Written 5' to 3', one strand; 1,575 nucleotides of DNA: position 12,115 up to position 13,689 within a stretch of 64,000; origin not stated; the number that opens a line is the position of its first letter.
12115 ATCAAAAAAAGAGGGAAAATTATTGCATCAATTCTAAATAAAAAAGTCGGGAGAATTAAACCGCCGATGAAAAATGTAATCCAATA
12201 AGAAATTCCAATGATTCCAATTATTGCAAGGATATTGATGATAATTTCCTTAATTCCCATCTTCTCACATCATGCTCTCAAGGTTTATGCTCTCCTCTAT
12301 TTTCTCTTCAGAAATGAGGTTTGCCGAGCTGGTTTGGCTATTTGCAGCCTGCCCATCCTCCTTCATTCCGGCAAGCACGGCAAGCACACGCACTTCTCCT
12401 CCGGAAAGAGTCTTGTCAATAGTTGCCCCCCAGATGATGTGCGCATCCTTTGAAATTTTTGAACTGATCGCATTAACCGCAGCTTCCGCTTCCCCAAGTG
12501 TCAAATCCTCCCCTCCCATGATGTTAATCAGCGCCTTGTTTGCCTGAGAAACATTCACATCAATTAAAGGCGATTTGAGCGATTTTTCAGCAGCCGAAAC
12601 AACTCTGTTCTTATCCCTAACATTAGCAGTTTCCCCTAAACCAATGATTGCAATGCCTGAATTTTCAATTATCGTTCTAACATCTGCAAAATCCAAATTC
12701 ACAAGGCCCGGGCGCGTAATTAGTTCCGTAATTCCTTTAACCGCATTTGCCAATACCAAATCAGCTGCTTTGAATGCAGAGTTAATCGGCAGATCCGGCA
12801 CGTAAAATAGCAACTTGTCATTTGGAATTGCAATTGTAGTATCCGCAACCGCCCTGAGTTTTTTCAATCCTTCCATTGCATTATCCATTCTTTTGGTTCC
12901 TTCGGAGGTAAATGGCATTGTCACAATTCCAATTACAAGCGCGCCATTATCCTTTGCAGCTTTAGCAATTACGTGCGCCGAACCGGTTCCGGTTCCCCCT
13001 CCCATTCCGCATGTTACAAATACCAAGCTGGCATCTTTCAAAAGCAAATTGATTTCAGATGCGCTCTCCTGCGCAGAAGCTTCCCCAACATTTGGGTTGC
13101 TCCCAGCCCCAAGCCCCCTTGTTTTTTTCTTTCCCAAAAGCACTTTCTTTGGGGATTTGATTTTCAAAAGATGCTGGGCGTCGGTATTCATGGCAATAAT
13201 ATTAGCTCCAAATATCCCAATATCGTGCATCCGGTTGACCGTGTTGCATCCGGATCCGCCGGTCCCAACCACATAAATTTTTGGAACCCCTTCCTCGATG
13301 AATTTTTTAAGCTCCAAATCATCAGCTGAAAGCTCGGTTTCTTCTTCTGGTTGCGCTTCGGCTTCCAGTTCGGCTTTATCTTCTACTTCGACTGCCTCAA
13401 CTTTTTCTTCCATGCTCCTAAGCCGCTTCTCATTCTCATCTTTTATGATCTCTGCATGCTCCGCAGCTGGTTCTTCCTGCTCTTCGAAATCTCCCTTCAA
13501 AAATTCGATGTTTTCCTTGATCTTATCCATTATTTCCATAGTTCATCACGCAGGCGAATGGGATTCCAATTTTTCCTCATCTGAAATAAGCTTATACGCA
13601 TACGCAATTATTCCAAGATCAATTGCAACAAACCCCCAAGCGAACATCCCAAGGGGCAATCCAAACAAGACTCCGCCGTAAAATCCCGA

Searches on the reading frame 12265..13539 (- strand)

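Call 70: search_protein_families(library=pfam, proteins=[window:12265-13539:-], max_evalue=0.0001)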
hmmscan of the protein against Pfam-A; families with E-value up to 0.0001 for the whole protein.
window:12265-13539:- (424 aa): 2 families
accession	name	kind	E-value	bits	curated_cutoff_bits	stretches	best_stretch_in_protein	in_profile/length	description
PF00091.31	Tubulin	-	5.4e-46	157.7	33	1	87-244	1-186/190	Tubulin/FtsZ family, GTPase domain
PF12327.13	FtsZ_C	-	6.8e-25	87.6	27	1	295-393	1-95/95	FtsZ family, C-terminal domain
